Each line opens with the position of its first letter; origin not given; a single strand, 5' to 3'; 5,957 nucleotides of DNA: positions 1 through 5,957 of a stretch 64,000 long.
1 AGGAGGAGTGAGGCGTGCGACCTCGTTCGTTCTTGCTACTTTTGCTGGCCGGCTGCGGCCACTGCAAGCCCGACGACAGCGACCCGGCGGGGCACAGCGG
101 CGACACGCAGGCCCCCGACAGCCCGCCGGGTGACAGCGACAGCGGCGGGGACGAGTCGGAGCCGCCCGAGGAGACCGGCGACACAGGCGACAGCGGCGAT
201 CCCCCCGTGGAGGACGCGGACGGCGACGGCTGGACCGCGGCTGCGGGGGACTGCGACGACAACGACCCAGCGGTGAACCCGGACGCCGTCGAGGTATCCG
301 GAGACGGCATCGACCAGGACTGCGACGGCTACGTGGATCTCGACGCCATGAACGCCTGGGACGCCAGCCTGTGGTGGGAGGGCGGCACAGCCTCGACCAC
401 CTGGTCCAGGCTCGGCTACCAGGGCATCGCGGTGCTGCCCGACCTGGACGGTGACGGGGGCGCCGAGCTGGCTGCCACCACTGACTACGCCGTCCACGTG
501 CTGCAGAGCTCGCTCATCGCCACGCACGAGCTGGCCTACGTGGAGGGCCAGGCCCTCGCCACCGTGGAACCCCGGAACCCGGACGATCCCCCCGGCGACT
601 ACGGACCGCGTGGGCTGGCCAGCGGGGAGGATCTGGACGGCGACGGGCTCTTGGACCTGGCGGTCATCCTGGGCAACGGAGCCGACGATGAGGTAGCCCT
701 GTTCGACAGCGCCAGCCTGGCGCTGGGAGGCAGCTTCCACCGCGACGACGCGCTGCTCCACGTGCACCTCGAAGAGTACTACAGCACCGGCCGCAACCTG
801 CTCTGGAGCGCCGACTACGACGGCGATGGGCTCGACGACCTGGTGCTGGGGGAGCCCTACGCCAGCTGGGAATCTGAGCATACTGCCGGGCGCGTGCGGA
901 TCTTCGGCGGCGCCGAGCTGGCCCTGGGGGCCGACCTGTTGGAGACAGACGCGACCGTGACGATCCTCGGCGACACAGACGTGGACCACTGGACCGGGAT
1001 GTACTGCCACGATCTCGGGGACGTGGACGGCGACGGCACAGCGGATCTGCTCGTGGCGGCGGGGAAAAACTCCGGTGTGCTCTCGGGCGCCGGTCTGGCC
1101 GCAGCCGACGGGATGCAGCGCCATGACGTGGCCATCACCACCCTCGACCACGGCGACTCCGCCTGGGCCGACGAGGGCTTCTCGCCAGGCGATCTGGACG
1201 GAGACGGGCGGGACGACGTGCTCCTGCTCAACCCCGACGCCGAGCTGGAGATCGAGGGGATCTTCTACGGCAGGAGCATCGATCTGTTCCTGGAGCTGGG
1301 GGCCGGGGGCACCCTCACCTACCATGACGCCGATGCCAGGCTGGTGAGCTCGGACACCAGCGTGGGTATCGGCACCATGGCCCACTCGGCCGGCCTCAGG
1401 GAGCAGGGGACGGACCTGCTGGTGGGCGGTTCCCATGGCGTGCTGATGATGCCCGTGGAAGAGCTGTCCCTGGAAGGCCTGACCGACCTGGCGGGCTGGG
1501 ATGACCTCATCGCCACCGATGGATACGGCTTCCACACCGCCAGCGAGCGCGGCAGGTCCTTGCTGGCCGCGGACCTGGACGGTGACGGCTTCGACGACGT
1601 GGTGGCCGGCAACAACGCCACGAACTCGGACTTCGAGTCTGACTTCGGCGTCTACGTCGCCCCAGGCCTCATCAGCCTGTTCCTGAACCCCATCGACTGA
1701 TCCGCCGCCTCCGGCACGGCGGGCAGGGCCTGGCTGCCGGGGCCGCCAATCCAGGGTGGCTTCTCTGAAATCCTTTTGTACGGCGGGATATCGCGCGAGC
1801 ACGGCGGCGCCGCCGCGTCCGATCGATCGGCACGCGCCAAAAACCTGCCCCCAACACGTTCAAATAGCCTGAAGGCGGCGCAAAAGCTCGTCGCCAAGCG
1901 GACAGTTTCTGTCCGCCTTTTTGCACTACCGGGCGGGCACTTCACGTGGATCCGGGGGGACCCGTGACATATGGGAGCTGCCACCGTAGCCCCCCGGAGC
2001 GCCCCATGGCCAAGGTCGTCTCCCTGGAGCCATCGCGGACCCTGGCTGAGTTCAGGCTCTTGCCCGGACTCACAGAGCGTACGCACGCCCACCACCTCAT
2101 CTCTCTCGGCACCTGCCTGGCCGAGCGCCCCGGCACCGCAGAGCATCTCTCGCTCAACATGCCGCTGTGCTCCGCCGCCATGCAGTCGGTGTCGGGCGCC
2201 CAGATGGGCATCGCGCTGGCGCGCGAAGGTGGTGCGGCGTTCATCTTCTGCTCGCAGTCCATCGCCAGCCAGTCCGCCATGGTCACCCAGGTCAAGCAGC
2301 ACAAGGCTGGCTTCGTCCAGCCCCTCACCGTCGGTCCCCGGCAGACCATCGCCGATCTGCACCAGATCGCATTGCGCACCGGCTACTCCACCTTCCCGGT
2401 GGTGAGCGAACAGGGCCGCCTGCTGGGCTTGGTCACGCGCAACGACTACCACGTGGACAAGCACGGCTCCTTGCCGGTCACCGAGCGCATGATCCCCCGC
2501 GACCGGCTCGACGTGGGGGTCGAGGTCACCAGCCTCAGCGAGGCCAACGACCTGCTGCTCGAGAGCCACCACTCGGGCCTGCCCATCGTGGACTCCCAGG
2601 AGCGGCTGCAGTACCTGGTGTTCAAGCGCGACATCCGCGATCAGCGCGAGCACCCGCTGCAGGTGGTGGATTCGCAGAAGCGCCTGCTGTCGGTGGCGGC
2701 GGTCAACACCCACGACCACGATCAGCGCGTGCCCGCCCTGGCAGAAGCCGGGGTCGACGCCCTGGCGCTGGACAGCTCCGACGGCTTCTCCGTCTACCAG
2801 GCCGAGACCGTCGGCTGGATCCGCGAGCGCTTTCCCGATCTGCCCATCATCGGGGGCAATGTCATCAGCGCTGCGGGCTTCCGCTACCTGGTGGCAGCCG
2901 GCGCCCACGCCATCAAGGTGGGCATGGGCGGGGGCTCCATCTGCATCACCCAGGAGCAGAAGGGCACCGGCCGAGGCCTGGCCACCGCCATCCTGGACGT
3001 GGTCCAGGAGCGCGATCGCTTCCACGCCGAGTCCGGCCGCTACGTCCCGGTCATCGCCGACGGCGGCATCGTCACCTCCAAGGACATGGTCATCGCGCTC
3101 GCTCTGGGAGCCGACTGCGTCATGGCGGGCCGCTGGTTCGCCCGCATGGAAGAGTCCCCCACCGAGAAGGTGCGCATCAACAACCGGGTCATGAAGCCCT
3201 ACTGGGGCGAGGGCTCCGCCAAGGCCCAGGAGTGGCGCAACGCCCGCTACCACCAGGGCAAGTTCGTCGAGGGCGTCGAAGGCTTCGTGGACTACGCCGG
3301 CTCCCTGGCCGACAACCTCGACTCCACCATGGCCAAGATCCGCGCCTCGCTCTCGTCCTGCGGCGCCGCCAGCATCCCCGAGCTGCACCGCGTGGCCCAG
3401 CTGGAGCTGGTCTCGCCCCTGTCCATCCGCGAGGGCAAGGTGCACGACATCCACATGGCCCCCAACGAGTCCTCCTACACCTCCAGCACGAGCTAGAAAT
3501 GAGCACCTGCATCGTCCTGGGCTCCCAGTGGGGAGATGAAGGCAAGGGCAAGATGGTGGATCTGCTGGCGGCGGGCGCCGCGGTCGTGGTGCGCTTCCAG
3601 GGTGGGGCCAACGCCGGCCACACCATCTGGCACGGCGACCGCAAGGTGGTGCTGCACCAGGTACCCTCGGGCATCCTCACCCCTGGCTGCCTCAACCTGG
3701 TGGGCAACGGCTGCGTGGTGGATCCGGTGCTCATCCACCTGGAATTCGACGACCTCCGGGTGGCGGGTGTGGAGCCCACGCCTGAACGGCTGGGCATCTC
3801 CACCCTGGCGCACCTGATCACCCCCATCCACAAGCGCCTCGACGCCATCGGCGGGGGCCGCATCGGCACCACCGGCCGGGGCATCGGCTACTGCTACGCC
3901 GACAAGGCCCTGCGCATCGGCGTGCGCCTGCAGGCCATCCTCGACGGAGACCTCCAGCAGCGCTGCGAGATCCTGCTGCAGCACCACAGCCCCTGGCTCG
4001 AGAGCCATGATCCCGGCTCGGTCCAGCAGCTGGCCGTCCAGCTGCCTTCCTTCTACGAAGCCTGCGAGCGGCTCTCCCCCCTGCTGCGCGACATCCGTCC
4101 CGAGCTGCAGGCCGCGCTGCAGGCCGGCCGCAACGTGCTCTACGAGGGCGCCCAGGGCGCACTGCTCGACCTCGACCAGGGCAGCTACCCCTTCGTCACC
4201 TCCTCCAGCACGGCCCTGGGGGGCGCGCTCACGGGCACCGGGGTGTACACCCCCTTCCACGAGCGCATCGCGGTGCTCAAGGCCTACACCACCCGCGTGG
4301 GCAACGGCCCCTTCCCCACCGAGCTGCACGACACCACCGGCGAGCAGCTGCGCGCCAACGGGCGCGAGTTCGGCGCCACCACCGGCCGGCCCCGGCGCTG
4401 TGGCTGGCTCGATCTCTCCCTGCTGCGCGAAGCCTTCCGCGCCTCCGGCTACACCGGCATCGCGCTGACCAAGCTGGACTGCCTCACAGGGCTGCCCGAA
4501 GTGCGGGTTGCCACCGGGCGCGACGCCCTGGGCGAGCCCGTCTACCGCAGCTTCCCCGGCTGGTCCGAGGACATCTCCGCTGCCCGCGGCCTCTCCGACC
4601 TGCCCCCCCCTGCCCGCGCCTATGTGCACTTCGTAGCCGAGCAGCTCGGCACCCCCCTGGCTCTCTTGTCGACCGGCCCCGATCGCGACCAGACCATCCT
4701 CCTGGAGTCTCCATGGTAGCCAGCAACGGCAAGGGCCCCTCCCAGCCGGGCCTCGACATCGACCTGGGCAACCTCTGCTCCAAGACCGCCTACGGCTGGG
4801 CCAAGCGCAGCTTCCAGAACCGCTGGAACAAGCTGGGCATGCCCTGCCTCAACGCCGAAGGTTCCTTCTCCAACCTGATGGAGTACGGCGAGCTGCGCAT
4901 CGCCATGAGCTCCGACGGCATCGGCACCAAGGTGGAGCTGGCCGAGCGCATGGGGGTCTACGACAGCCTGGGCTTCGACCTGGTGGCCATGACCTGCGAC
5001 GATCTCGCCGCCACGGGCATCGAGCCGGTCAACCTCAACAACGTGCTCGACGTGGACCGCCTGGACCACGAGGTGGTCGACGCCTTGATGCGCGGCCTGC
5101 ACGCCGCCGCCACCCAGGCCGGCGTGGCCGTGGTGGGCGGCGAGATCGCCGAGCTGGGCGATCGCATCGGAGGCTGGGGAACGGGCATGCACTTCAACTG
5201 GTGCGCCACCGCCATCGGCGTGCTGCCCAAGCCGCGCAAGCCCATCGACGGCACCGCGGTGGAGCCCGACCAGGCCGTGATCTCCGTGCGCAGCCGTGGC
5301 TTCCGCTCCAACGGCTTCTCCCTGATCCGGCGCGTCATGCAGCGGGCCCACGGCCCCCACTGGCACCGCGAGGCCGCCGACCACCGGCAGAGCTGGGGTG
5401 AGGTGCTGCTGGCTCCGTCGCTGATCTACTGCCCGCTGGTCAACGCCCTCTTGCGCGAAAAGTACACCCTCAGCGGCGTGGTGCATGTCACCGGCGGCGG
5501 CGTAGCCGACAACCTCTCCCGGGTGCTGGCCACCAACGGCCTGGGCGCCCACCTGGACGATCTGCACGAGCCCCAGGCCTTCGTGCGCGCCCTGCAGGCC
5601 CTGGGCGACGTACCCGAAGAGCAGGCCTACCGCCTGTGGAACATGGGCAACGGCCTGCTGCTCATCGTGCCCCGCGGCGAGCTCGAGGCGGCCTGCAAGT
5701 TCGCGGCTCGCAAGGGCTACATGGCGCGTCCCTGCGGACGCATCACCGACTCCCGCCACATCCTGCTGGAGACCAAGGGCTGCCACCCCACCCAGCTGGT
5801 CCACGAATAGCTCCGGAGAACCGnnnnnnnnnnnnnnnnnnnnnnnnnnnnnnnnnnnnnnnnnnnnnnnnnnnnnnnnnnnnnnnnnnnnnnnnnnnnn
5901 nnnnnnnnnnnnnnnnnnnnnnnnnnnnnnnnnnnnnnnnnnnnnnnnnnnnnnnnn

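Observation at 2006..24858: Nineteen purine, GMP/AMP-branch and pyrimidine biosynthesis genes in one translationally coupled block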

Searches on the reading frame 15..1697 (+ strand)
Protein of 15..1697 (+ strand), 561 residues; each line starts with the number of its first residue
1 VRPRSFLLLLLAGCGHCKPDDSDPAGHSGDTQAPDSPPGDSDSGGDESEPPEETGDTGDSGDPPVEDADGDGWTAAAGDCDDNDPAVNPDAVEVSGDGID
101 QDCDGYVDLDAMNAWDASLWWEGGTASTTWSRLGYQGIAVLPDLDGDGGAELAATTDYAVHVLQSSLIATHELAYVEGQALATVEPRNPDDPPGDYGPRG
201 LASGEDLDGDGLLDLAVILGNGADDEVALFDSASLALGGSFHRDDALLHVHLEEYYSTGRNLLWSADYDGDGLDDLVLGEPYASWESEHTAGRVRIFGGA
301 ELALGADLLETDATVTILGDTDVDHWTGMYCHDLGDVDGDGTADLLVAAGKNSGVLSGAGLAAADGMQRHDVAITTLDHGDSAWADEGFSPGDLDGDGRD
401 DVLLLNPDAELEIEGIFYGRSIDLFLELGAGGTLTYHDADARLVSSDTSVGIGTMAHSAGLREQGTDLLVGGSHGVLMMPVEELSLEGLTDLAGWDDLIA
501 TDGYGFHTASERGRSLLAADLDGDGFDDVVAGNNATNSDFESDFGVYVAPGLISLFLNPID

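Call 14: search_protein_families(library=pfam, proteins=[window:15-1697:+])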
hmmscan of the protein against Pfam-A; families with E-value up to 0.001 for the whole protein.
window:15-1697:+ (561 aa): 3 families
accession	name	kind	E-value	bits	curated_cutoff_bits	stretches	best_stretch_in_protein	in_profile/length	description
PF01839.29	FG-GAP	-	2.7e-20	72.2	22.1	2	266-297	8-37/37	FG-GAP repeat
PF11617.13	Cu-binding_MopE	-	2.6e-09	37.6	27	1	79-108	1-29/30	Putative metal-binding motif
PF13517.12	FG-GAP_3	-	1.6e-08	35.5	26.9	1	336-403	1-60/61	FG-GAP-like repeat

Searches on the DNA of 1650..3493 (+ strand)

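Call 21: search_rna_families(source=window, start=1650, end=2100, threshold=evalue, max_evalue=10)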
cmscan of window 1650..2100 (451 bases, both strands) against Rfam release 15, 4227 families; matches with E-value up to 10: 2.
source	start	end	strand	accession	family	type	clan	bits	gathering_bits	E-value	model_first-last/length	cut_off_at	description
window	1665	1744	+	RF00985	mir-640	Gene; miRNA;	-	16.4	96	1.8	1-89/89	no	mir-640 microRNA precursor family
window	1898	1916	-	RF02754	ES205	Gene; sRNA;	-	15.1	86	6.9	34-52/72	no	ES205 sRNA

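Call 73: search_rna_families(sources=[L083, L084, L085, L168, L170], threshold=gathering)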
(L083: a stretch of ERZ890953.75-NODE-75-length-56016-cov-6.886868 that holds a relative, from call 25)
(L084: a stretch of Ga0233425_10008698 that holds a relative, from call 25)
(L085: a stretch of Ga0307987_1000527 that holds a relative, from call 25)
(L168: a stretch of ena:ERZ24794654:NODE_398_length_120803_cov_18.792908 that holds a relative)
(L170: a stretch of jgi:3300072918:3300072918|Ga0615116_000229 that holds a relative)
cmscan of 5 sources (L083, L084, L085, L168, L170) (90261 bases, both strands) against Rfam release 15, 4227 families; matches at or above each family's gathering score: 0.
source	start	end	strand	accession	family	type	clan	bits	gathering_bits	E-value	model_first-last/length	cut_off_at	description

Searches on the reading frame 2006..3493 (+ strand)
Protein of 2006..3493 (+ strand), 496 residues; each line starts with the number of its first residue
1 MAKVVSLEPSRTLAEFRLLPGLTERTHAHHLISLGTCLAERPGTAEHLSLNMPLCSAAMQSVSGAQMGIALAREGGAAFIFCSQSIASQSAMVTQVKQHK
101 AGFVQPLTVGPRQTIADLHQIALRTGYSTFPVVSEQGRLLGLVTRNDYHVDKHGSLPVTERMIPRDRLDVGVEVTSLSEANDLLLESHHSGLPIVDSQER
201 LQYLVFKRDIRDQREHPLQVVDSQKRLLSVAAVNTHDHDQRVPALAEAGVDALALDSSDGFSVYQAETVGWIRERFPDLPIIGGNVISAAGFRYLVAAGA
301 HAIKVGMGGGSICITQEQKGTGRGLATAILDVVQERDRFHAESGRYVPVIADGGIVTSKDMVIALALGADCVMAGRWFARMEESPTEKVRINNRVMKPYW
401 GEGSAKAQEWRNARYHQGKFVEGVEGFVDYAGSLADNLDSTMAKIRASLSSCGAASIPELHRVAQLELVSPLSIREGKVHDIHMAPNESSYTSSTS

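Call 7: search_protein_families(library=pfam, proteins=[window:2006-3493:+])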
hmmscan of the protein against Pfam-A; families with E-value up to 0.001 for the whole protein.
window:2006-3493:+ (496 aa): 5 families
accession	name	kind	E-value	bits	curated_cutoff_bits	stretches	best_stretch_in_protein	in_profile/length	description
PF00478.31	IMPDH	-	1.9e-97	326.8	25.6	1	45-480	28-345/345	IMP dehydrogenase / GMP reductase domain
PF00571.33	CBS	-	4.5e-15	56.2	24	1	106-147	9-50/57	CBS domain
PF01070.24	FMN_dh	-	9.1e-11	41.8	24.9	1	264-378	205-305/350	FMN-dependent dehydrogenase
PF03060.21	NMO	-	3.2e-07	30.5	28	1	288-449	145-295/331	Nitronate monooxygenase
PF01645.23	Glu_synthase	-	7.8e-05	22.4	20.4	1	295-376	224-305/369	Conserved region in glutamate synthase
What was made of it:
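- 2006..3496 (+): guaB, IMP dehydrogenase with a CBS domain. Pfam IMPDH 1.9e-97 plus CBS (call 7).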

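Call 25: find_related_loci(query=window:2006-3493:+, collection=metagenome_contigs, flank=10000)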
Query window:2006-3493:+ (496 aa) in metagenome_contigs; peptide patterns used: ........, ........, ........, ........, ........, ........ (x = any residue, [..] = any of these).
371 stretches matched a pattern; 152 encode a relative of the query (tblastn E <= 1e-3); the best 80 are kept; 80 distinct loci.
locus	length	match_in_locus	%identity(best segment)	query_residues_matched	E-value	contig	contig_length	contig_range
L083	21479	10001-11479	76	1-493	0e+0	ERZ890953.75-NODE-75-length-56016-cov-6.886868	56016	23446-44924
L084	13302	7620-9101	74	1-494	0e+0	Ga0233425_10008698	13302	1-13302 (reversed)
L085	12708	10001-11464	75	1-488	0e+0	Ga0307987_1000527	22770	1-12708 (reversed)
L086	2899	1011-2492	62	1-494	0e+0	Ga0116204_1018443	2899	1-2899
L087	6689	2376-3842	61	1-490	0e+0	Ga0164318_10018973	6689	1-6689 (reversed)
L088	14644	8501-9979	62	1-492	0e+0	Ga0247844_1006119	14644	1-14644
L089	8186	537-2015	61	1-493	0e+0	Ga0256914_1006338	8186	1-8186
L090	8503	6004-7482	61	1-493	0e+0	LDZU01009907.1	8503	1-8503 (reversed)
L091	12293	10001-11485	60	1-495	0e+0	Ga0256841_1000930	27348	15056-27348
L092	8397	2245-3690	60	1-482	0e+0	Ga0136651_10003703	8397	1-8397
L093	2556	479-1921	65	1-482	0e+0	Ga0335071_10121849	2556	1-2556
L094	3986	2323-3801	60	1-493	0e+0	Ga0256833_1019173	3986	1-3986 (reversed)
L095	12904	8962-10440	62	1-493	0e+0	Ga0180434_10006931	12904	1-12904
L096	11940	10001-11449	60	1-483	0e+0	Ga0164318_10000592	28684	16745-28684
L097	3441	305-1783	59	1-493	0e+0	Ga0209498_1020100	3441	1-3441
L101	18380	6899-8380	60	1-495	0e+0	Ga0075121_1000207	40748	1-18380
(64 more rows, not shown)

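Call 35: search_protein_families(library=ncbifam, proteins=[window:2006-3493:+], max_evalue=0.00001)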
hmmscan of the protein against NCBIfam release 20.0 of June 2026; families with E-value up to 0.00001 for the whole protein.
window:2006-3493:+ (496 aa): 12 families
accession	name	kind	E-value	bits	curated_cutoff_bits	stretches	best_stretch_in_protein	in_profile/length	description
NF005493.0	PRK07107.1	equivalog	6.8e-166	552.7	585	1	7-488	6-497/502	IMP dehydrogenase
TIGR01302.1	IMP_dehydrog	equivalog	3.2e-100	336.1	481.5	1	45-461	28-449/450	IMP dehydrogenase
NF005869.0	PRK07807.1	equivalog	6e-56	190.4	549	1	49-479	42-474/479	GuaB1 family IMP dehydrogenase-related protein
NF052358.1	GMPRedGuaB1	equivalog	5.6e-55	187.3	675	1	50-478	43-473/479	GMP reductase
TIGR01303.1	IMP_DH_rel_1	equivalog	1.8e-51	175.6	562.75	1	49-478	41-471/475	GuaB1 family IMP dehydrogenase-related protein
NF005311.0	PRK06843.1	equivalog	7e-50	170.1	779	2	215-483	130-401/404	inosine 5-monophosphate dehydrogenase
NF003966.0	PRK05458.1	equivalog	3.1e-34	118.7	344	1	205-465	66-314/327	GMP reductase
NF003470.0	PRK05096.1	equivalog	1.7e-28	99.8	397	1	227-465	99-332/347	GMP reductase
TIGR01306.1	GMP_reduct_2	equivalog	8.8e-28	97.7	465.65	1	232-463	88-308/321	GMP reductase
TIGR01305.1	GMP_reduct_1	equivalog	5.5e-25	88.1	492.15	1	249-465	121-331/343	GMP reductase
TIGR01304.1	IMP_DH_rel_2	equivalog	5.6e-23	81.8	342.1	1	241-463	144-361/365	GuaB3 family IMP dehydrogenase-related protein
TIGR03966.1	actino_HemFlav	equivalog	4.1e-06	25.8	470.85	1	265-378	235-334/385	pre-mycofactocin synthase MftD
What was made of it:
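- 2006..3496 (+): NCBIfam PRK07107-type IMPDH scores 552.7 bits, just under the 585 cut-off (call 35).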

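Call 38: search_protein_families(library=pfam, proteins=[L083:8596-9645:+, L083:6089-8008:+, L084:6270-7292:+, L084:3648-5537:+, L085:8547-9671:+, L085:6057-7985:+], max_evalue=0.1)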
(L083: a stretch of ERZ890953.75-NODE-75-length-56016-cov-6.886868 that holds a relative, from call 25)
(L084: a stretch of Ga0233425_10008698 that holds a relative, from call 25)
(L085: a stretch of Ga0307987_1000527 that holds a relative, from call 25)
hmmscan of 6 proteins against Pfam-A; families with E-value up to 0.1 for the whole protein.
L083:8596-9645:+ (350 aa): 1 family
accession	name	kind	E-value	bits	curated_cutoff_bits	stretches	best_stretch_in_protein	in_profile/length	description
PF09323.15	DUF1980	-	0.038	14.9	25.9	0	190-246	54-99/110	DUF1980 N-terminal domain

L083:6089-8008:+ (640 aa): 1 family
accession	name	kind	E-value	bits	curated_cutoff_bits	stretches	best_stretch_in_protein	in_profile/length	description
PF04734.18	Ceramidase_alk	-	3.9e-10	39.4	32.1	1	71-256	22-220/509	Neutral/alkaline non-lysosomal ceramidase, N-terminal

L084:6270-7292:+ (341 aa): 0 families

L084:3648-5537:+ (630 aa): 1 family
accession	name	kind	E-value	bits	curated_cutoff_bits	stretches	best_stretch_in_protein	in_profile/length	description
PF04734.18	Ceramidase_alk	-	1.1e-14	54.4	32.1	2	87-258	50-233/509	Neutral/alkaline non-lysosomal ceramidase, N-terminal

L085:8547-9671:+ (375 aa): 1 family
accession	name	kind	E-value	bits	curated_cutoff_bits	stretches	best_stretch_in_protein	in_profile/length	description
PF23858.1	DUF7220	-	0.07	13.9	28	0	298-332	7-41/70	Family of unknown function (DUF7220)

L085:6057-7985:+ (643 aa): 1 family
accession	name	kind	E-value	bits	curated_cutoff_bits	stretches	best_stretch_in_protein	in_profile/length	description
PF04734.18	Ceramidase_alk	-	2e-12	47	32.1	1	98-267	49-230/509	Neutral/alkaline non-lysosomal ceramidase, N-terminal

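Call 68: search_protein_families(library=pfam, proteins=[L101:4141-5514:+, L101:13331-15088:+], max_evalue=0.001)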
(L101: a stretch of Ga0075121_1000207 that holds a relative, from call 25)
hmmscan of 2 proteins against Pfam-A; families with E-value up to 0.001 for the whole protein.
L101:4141-5514:+ (458 aa): 2 families
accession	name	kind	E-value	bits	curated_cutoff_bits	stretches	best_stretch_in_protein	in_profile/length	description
PF00215.30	OMPdecase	-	1.6e-48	165.9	27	1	225-443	1-219/221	Orotidine 5'-phosphate decarboxylase / HUMPS family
PF00156.33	Pribosyltran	-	3e-09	36.8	26.3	1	42-149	9-127/158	Phosphoribosyl transferase domain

L101:13331-15088:+ (586 aa): 1 family
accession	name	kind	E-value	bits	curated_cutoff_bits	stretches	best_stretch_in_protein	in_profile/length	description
PF00266.25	Aminotran_5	-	3.1e-35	122.3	21.5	2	164-434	91-347/371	Aminotransferase class-V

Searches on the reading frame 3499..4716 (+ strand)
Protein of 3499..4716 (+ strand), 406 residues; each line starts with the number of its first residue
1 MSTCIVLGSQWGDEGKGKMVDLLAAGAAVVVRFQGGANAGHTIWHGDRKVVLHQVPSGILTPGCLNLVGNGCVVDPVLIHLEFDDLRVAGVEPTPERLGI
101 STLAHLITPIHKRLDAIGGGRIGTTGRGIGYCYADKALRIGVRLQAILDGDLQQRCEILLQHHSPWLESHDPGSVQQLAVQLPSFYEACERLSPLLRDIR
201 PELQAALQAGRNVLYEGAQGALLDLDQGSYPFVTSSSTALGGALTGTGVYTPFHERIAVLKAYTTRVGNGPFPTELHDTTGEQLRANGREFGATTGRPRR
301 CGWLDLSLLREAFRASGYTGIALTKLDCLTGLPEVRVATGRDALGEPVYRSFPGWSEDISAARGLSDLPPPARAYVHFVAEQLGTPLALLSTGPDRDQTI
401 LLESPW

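Call 7: search_protein_families(library=pfam, proteins=[window:3499-4716:+])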
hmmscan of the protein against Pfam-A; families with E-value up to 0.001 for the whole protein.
window:3499-4716:+ (406 aa): 1 family
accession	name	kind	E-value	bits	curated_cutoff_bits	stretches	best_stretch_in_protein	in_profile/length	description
PF00709.27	Adenylsucc_synt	-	4.7e-140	467.5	27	1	5-400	1-416/416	Adenylosuccinate synthetase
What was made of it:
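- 3499..4719 (+): purA, adenylosuccinate synthetase. Pfam Adenylsucc_synt 4.7e-140 (call 7).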

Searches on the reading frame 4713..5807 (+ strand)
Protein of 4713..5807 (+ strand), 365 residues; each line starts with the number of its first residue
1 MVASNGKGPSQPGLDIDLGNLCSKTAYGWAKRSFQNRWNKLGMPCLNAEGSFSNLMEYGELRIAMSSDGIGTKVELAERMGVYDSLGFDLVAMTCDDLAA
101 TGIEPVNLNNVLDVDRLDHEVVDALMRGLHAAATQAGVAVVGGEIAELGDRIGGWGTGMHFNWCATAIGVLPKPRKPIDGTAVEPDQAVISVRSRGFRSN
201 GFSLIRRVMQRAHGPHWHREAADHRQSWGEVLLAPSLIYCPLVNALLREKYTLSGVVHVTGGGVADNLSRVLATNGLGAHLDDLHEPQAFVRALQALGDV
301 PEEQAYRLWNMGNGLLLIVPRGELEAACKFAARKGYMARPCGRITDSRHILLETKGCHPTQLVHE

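Call 7: search_protein_families(library=pfam, proteins=[window:4713-5807:+])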
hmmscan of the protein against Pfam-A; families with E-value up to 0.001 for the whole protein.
window:4713-5807:+ (365 aa): 2 families
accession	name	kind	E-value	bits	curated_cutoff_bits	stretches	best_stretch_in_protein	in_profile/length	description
PF02769.27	AIRS_C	-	2.2e-17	64.1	23.1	1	184-350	1-151/156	AIR synthase related protein, C-terminal domain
PF00586.29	AIRS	-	3.5e-16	60.1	24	1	60-156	12-97/112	AIR synthase related protein, N-terminal domain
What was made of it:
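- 4713..5810 (+): purM, AIR synthetase. Pfam AIRS and AIRS_C (call 7).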

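Call 35: search_protein_families(library=ncbifam, proteins=[window:4713-5807:+], max_evalue=0.00001)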
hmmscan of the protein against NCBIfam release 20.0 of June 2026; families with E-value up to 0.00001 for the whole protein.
window:4713-5807:+ (365 aa): 3 families
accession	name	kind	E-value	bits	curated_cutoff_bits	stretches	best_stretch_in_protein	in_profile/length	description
TIGR00878.1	purM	equivalog_domain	8.4e-66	222.4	236.35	1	49-346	36-331/332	phosphoribosylformylglycinamidine cyclo-ligase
TIGR01379.1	thiL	equivalog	1.7e-07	30.6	184.15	1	60-147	35-122/320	thiamine-phosphate kinase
NF004353.0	PRK05731.2-2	equivalog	8.3e-07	28.4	301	1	52-149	21-118/311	thiamine-phosphate kinase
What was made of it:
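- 4713..5810 (+): TIGR00878 8.4e-66 (call 35).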
